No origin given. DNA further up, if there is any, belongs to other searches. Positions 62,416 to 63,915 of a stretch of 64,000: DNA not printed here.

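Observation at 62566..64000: Plant-type galacturonokinase coupled to a nucleotidyltransferase: a bacterial UDP-GalA salvage route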

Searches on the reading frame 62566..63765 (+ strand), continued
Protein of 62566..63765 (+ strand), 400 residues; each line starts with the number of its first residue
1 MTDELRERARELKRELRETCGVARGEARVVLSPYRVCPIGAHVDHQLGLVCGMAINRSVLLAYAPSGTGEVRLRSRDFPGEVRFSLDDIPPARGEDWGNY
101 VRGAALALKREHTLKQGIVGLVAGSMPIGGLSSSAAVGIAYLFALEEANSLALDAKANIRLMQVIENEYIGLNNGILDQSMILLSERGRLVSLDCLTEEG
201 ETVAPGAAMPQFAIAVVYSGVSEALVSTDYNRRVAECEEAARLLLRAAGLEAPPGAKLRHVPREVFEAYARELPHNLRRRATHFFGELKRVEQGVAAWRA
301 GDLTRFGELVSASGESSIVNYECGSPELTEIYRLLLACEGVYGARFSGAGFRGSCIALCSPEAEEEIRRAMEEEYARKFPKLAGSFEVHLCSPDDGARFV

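Call 15: find_encoding_contigs(protein=P0022, flank=8000, max_places=3)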
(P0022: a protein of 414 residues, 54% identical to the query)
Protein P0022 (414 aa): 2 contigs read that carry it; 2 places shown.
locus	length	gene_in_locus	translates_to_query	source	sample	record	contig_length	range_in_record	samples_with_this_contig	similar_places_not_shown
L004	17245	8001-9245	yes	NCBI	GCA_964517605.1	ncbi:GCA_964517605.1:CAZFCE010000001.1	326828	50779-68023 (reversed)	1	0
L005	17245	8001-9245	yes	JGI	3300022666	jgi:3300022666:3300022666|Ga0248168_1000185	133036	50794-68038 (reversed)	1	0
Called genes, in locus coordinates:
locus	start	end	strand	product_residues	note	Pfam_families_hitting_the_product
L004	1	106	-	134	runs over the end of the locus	PF01641:SelR, PF24046:At4g08330 (faint)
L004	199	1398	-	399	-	PF00083:Sugar_tr (weak), PF07690:MFS_1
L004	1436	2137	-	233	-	-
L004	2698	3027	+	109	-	-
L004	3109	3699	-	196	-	PF02245:Pur_DNA_glyco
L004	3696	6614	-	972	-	PF00675:Peptidase_M16, PF05193:Peptidase_M16_C, PF08367:M16C_assoc, PF22516:PreP_C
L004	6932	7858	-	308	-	PF00248:Aldo_ket_red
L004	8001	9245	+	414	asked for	PF10509:GalKase_gal_bdg (faint), PF00288:GHMP_kinases_N, PF08544:GHMP_kinases_C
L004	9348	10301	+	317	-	PF00483:NTP_transferase, PF01128:IspD (weak), PF12804:NTP_transf_3, PF25087:GMPPB_C, PF00132:Hexapep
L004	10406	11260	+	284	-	PF00497:SBP_bac_3 (weak)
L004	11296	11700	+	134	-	PF05014:Nuc_deoxyrib_tr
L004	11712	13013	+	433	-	PF11700:ATG22, PF07690:MFS_1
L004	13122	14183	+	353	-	-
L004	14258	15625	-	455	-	PF02749:QRPTase_N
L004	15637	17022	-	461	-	-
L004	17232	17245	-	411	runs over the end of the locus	PF00483:NTP_transferase, PF25084:LbH_EIF2B (weak), PF25087:GMPPB_C (weak), PF24894:Hexapep_GlmU, PF00132:Hexapep (weak)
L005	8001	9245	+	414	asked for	PF10509:GalKase_gal_bdg (faint), PF00288:GHMP_kinases_N, PF08544:GHMP_kinases_C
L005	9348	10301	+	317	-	PF00483:NTP_transferase, PF01128:IspD (weak), PF12804:NTP_transf_3, PF25087:GMPPB_C, PF00132:Hexapep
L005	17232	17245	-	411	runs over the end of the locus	PF00483:NTP_transferase, PF25084:LbH_EIF2B (weak), PF25087:GMPPB_C (weak), PF24894:Hexapep_GlmU, PF00132:Hexapep (weak)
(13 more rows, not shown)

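Call 23: search_protein_families(library=pfam, proteins=[L001:2589-3116:+, L002:9266-10054:+, L004:9348-10298:+], max_evalue=0.001)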
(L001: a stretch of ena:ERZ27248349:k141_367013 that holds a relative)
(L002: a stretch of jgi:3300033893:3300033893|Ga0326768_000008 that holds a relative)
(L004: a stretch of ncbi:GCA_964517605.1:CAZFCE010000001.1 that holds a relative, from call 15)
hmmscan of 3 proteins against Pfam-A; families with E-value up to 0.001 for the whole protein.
L001:2589-3116:+ (176 aa): 3 families
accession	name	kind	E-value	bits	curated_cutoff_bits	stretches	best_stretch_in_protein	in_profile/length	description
PF00483.29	NTP_transferase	-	4.4e-26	92.4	21.2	1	2-175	1-171/245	Nucleotidyl transferase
PF12804.13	NTP_transf_3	-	2.8e-11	44.3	27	1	4-142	2-123/160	MobA-like NTP transferase domain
PF01128.25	IspD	-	1.5e-05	25.3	27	1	3-140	3-127/221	2-C-methyl-D-erythritol 4-phosphate cytidylyltransferase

L002:9266-10054:+ (263 aa): 3 families
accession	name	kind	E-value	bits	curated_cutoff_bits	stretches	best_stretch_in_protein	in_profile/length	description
PF00483.29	NTP_transferase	-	3.9e-29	102.4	21.2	1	2-246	1-241/245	Nucleotidyl transferase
PF12804.13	NTP_transf_3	-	5e-09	37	27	1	3-146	1-124/160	MobA-like NTP transferase domain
PF01128.25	IspD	-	0.00066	19.9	27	1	2-64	2-61/221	2-C-methyl-D-erythritol 4-phosphate cytidylyltransferase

L004:9348-10298:+ (317 aa): 5 families
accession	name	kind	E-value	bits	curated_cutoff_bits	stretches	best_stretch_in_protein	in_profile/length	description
PF00483.29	NTP_transferase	-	1.5e-36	126.7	21.2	1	3-210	2-213/245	Nucleotidyl transferase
PF12804.13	NTP_transf_3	-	4.6e-15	56.6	27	1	3-130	1-120/160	MobA-like NTP transferase domain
PF00132.30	Hexapep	-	3.6e-08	33.2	27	1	263-295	3-35/36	Bacterial transferase hexapeptide (six repeats)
PF01128.25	IspD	-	1.3e-05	25.5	27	1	1-131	1-127/221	2-C-methyl-D-erythritol 4-phosphate cytidylyltransferase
PF25084.1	LbH_EIF2B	-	3e-05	24.4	54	1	252-311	24-81/105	EIF2B subunit epsilon LbH domain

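Call 24: search_protein_families(library=ncbifam, proteins=[L002:9266-10054:+, L004:9348-10298:+, L001:2589-3116:+], max_evalue=0.00001)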
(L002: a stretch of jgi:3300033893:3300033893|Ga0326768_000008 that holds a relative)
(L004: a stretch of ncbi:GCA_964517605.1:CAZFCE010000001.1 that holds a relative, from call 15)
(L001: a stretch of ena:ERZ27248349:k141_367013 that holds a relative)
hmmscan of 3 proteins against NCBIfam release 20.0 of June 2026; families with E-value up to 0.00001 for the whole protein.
L002:9266-10054:+ (263 aa): 19 families
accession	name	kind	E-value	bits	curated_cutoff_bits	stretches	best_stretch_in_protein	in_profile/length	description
NF041313.1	UDPGP_AglF_Halo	equivalog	1.5e-19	70.4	400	2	1-51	1-50/234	UTP--glucose-1-phosphate uridylyltransferase AglF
TIGR03992.1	Arch_glmU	subfamily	3.5e-18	65.7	292.1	1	1-196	1-176/393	bifunctional sugar-1-phosphate nucleotidylyltransferase/acetyltransferase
TIGR02091.1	glgC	equivalog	4.7e-17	62.1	424.9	1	2-243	2-255/364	glucose-1-phosphate adenylyltransferase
TIGR01207.1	rmlA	equivalog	1.2e-15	57.4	360.65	1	114-195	102-182/286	glucose-1-phosphate thymidylyltransferase RfbA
TIGR01208.1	rmlA_long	equivalog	2.2e-15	56.4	320.25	1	2-196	1-182/353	glucose-1-phosphate thymidylyltransferase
NF003670.0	PRK05293.1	equivalog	5.2e-15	55.3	470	1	113-243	121-254/382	glucose-1-phosphate adenylyltransferase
NF002023.0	PRK00844.1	subfamily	1e-14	54.2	458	1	111-230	119-247/408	glucose-1-phosphate adenylyltransferase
NF041173.1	Sug_nt_acttase_Thmprot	equivalog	2.1e-13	50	600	1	1-199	1-179/405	bifunctional sugar-1-phosphate nucleotidylyltransferase/acetyltransferase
NF052502.1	man1P_GTase_Rv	exception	2.6e-13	49.6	440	1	2-254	2-238/352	mannose-1-phosphate guanylyltransferase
NF012024.0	PRK15480.1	equivalog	2.8e-13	49.6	588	1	110-195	102-186/292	glucose-1-phosphate thymidylyltransferase RfbA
NF002772.0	PRK02862.1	equivalog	4.2e-13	48.8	537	1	110-175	116-181/429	glucose-1-phosphate adenylyltransferase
TIGR01099.1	galU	equivalog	1.4e-11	44.5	326.8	1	1-55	2-55/261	UTP--glucose-1-phosphate uridylyltransferase GalU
NF045697.1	MurNAcPUrMurU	equivalog_domain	3.7e-11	42.9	370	1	4-61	1-55/229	N-acetylmuramate alpha-1-phosphate uridylyltransferase MurU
NF001947.0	PRK00725.1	subfamily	1.9e-10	40.1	470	1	113-178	133-198/426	glucose-1-phosphate adenylyltransferase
NF045761.1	NAMPUrTaseMurU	equivalog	1.7e-08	34.6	250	1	1-44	1-44/226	N-acetylmuramate alpha-1-phosphate uridylyltransferase MurU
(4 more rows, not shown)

L004:9348-10298:+ (317 aa): 41 families (the best 25 are shown)
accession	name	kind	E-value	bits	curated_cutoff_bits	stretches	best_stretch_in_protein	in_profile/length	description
TIGR03992.1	Arch_glmU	subfamily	9.2e-58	196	292.1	1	1-305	1-293/393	bifunctional sugar-1-phosphate nucleotidylyltransferase/acetyltransferase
NF041313.1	UDPGP_AglF_Halo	equivalog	4.4e-49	167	400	1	1-218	1-214/234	UTP--glucose-1-phosphate uridylyltransferase AglF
TIGR01208.1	rmlA_long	equivalog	2.6e-47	161.4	320.25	1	3-307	2-293/353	glucose-1-phosphate thymidylyltransferase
NF041173.1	Sug_nt_acttase_Thmprot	equivalog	4.3e-41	141.2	600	1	1-305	1-310/405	bifunctional sugar-1-phosphate nucleotidylyltransferase/acetyltransferase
NF052502.1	man1P_GTase_Rv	exception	3.7e-30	105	440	1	1-310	1-306/352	mannose-1-phosphate guanylyltransferase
TIGR01099.1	galU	equivalog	1.6e-27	96.7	326.8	2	72-210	94-238/261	UTP--glucose-1-phosphate uridylyltransferase GalU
TIGR01173.1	glmU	equivalog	3.1e-27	95.5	366.85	1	1-307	1-308/452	bifunctional UDP-N-acetylglucosamine diphosphorylase/glucosamine-1-phosphate N-acetyltransferase GlmU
NF010934.1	PRK14354.1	equivalog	5.4e-27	94.4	450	1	3-312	2-307/447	bifunctional UDP-N-acetylglucosamine diphosphorylase/glucosamine-1-phosphate N-acetyltransferase GlmU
TIGR01207.1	rmlA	equivalog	1e-22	80.6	360.65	1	3-208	2-205/286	glucose-1-phosphate thymidylyltransferase RfbA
NF010935.0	PRK14355.1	equivalog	6.1e-22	77.9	718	1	2-311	5-312/459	bifunctional UDP-N-acetylglucosamine diphosphorylase/glucosamine-1-phosphate N-acetyltransferase GlmU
NF010933.0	PRK14353.1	equivalog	6.7e-22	77.7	505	1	2-305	7-312/453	bifunctional UDP-N-acetylglucosamine diphosphorylase/glucosamine-1-phosphate N-acetyltransferase GlmU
NF010940.0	PRK14360.1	equivalog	2.1e-19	69.5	602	1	4-308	5-319/452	bifunctional UDP-N-acetylglucosamine diphosphorylase/glucosamine-1-phosphate N-acetyltransferase GlmU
TIGR02091.1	glgC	equivalog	5.6e-19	68.4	424.9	1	113-184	128-204/364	glucose-1-phosphate adenylyltransferase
NF010932.0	PRK14352.1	equivalog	1.4e-17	63.5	611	1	3-305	9-317/488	bifunctional UDP-N-acetylglucosamine diphosphorylase/glucosamine-1-phosphate N-acetyltransferase GlmU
NF003670.0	PRK05293.1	equivalog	2.2e-17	63.1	470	1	115-185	135-204/382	glucose-1-phosphate adenylyltransferase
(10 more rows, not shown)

L001:2589-3116:+ (176 aa): 17 families
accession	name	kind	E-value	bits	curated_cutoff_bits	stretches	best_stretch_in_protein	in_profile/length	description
NF041313.1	UDPGP_AglF_Halo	equivalog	4e-21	75.6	400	1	1-176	1-166/234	UTP--glucose-1-phosphate uridylyltransferase AglF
TIGR03992.1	Arch_glmU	subfamily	5e-20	71.8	292.1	1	1-176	1-160/393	bifunctional sugar-1-phosphate nucleotidylyltransferase/acetyltransferase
TIGR01208.1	rmlA_long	equivalog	1.9e-16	59.9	320.25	1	2-176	1-166/353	glucose-1-phosphate thymidylyltransferase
TIGR02091.1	glgC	equivalog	7.7e-16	58.1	424.9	1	3-174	3-181/364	glucose-1-phosphate adenylyltransferase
NF002023.0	PRK00844.1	subfamily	5.9e-15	55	458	1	3-173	9-185/408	glucose-1-phosphate adenylyltransferase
NF003670.0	PRK05293.1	equivalog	2.3e-13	49.8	470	1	3-176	7-188/382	glucose-1-phosphate adenylyltransferase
NF001947.0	PRK00725.1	subfamily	3.2e-13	49.2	470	1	3-173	19-197/426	glucose-1-phosphate adenylyltransferase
NF041173.1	Sug_nt_acttase_Thmprot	equivalog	3.8e-12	45.9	600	1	1-176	1-160/405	bifunctional sugar-1-phosphate nucleotidylyltransferase/acetyltransferase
NF002772.0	PRK02862.1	equivalog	6.7e-12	44.8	537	1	3-171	6-181/429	glucose-1-phosphate adenylyltransferase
NF052502.1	man1P_GTase_Rv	exception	7.5e-12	44.8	440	1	2-175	2-165/352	mannose-1-phosphate guanylyltransferase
TIGR01207.1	rmlA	equivalog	2.6e-11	43.2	360.65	1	2-175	1-166/286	glucose-1-phosphate thymidylyltransferase RfbA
TIGR01099.1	galU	equivalog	2.4e-09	37.2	326.8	0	1-55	2-56/261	UTP--glucose-1-phosphate uridylyltransferase GalU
NF012024.0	PRK15480.1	equivalog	3.6e-08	32.9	588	1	2-175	5-170/292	glucose-1-phosphate thymidylyltransferase RfbA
NF045761.1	NAMPUrTaseMurU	equivalog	5e-08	33.1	250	1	1-44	1-44/226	N-acetylmuramate alpha-1-phosphate uridylyltransferase MurU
NF045697.1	MurNAcPUrMurU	equivalog_domain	5.9e-08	32.4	370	1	4-99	1-92/229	N-acetylmuramate alpha-1-phosphate uridylyltransferase MurU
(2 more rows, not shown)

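Call 26: find_related_loci(query=A1, collection=genome_contigs, flank=5000)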
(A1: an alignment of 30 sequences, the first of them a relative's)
Query A1 (400 aa) in genome_contigs; peptide patterns used: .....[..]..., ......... (x = any residue, [..] = any of these).
600 stretches matched a pattern (row limit reached: there are more); 577 encode a relative of the query (tblastn E <= 1e-3); the best 80 are kept; 80 distinct loci.
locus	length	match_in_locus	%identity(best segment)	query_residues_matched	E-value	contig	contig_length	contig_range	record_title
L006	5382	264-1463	56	1-400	1e-142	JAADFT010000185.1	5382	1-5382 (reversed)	MAG: Calditrichota bacterium isolate M_MaxBin.061 contig-127_26765, whole genome shotgun sequence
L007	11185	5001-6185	52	5-400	4e-140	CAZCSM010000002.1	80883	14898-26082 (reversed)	MAG TPA_asm: uncultured Candidatus Saccharibacteria bacterium isolate SRP192927_co10_24 genome assembly, contig: NODE_95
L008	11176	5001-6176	56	9-400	1e-139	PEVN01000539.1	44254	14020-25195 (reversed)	MAG: Armatimonadetes bacterium CG06_land_8_20_14_3_00_66_21 CG06_land_8_20_14_3.00_150_scaffold_1685_c, whole genome sho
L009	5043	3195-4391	54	1-400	5e-140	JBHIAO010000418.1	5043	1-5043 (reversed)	MAG: Anaerolineae bacterium isolate K_2_bin.73 NODE_10801_length_5043_cov_13.087610, whole genome shotgun sequence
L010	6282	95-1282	54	2-397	3e-138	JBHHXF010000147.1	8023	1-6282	MAG: Anaerolineae bacterium isolate D_2_bin.38 NODE_4472_length_8023_cov_29.312751, whole genome shotgun sequence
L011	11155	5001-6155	55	7-391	2e-135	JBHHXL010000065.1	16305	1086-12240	MAG: Anaerolineae bacterium isolate D_1_bin.6 NODE_1206_length_16305_cov_30.742831, whole genome shotgun sequence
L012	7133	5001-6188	51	5-400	4e-135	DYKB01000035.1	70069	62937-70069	MAG TPA_asm: Caldithrix sp. isolate SulCav_AS07-7_41_26 SulCav_AS07_7_286_length_70069_cov_16_385494, whole genome shotg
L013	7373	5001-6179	51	8-400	3e-134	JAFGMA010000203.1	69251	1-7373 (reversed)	MAG: candidate division KSB1 bacterium isolate Zod_Metabat.436 k87_7274259, whole genome shotgun sequence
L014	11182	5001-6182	53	7-400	5e-134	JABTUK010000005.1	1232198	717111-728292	MAG: Anaerolineales bacterium isolate H5_CFX5 seq005, whole genome shotgun sequence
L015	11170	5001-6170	55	12-400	4e-134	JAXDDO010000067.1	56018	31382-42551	MAG: Anaerolineae bacterium isolate POMEDNA-B73 Raw2_k127_1418188, whole genome shotgun sequence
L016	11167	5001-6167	54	6-394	7e-133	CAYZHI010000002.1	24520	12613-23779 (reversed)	MAG TPA_asm: uncultured Caldilineaceae bacterium isolate binchicken_co58_133 genome assembly, contig: NODE_1636_length_2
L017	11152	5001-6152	54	21-400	5e-133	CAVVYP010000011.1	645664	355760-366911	MAG: uncultured Chloroflexia bacterium isolate MFD03804.bin.2.161 genome assembly, contig: contig_45680, whole genome sh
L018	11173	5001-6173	54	11-400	3e-133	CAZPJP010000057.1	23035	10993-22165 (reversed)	MAG TPA_asm: uncultured Anaerolineales bacterium isolate SRP319275_co2_257 genome assembly, contig: NODE_1618_length_230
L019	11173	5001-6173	52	7-399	5e-132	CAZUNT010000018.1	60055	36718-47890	MAG TPA_asm: uncultured Caldilineaceae bacterium isolate binchicken_co7_199 genome assembly, contig: NODE_919_length_600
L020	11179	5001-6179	52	7-399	8e-132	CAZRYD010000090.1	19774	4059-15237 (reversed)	MAG TPA_asm: uncultured Caldilineaceae bacterium isolate SRP323723_co1_132 genome assembly, contig: NODE_2238_length_197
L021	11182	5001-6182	54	6-400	9e-131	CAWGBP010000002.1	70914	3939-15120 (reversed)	MAG: Pirellulales bacterium isolate MFD06435.bin.3.124 genome assembly, contig: contig_101632, whole genome shotgun sequ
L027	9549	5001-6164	53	11-397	2e-129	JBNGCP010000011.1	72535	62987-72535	MAG: Anaerolineae bacterium isolate E05-002 bin45.fa-11, whole genome shotgun sequence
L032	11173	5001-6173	53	11-400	5e-128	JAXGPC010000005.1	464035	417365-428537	MAG: Anaerolineae bacterium isolate AnMBR.bin294 bin294_5, whole genome shotgun sequence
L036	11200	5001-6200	50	1-400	6e-127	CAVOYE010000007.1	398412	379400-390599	MAG: uncultured Chloroflexia bacterium isolate MFD09964.bin.2.39 genome assembly, contig: contig_2042, whole genome shot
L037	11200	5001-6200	54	5-400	7e-127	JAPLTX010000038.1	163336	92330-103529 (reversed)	MAG: Verrucomicrobia bacterium isolate LacPavin_0818_WC55_MAG_62_14 LacPavin_0818_WC55_scaffold_129573, whole genome sho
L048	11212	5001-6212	50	12-400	1e-124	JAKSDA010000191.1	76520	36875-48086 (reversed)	MAG: Proteobacteria bacterium isolate MAG.37 k141_8331715, whole genome shotgun sequence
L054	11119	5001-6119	51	30-400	3e-123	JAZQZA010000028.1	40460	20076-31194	MAG: Tidjanibacter sp. isolate T1900045158_TC20190152.MAGScoT_cleanbin_000022 SGB_5001_k141_3126885, whole genome shotgu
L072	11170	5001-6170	51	11-400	3e-121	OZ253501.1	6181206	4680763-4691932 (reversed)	MAG: Candidatus Latescibacterota bacterium isolate f485d00f-16df-4488-a4d1-ddfd292eb512 genome assembly, chromosome: 1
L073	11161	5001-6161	51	11-397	4e-121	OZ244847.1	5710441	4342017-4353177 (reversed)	MAG: Candidatus Latescibacterota bacterium isolate 8a2eb0e1-25ad-4382-8bb9-52b38a0e126b genome assembly, chromosome: 1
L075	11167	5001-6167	48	16-400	7e-120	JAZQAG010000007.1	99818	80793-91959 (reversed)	MAG: Phocaeicola sp. isolate T1900044643_TS20190109.MAGScoT_cleanbin_000004 SGB_1299_k141_424135, whole genome shotgun s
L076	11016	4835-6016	47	6-399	4e-120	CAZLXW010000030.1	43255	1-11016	MAG TPA_asm: uncultured Eubacteriales bacterium isolate SRP241341_co1_141 genome assembly, contig: NODE_1056_length_4325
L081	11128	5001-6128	49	27-400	2e-119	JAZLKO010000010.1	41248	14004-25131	MAG: Prevotella sp. isolate T1900044959_TA20190016.MAGScoT_cleanbin_000008 SGB_3911_k141_243701, whole genome shotgun se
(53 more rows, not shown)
